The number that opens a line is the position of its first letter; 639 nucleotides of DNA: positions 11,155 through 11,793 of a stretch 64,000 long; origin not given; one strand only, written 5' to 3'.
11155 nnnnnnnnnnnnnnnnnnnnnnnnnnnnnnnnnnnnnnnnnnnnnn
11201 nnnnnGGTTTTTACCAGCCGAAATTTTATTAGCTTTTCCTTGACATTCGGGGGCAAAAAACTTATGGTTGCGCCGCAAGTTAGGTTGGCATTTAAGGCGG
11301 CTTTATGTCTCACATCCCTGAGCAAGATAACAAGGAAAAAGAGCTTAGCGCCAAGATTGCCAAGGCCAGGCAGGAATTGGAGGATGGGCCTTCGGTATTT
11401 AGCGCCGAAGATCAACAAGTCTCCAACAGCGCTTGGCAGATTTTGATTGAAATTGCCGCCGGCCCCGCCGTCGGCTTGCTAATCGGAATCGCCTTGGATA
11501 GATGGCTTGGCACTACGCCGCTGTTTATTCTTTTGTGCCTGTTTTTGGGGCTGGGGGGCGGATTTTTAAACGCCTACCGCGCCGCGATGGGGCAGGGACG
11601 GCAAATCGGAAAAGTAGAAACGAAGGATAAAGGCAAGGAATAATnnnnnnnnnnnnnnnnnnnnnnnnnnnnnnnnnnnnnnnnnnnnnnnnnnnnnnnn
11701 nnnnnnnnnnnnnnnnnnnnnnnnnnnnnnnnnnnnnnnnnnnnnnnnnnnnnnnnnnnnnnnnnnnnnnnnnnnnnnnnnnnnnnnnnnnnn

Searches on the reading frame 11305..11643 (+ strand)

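Call 40: search_protein_families(library=pfam, proteins=[window:11305-11643:+], max_evalue=0.001)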
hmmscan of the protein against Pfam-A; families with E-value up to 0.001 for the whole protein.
window:11305-11643:+ (112 aa): 1 family
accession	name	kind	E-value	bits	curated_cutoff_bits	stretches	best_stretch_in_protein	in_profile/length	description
PF09527.15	ATPase_gene1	-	7.5e-15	55.2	26.6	1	43-92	4-53/54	Putative F0F1-ATPase subunit Ca2+/Mg2+ transporter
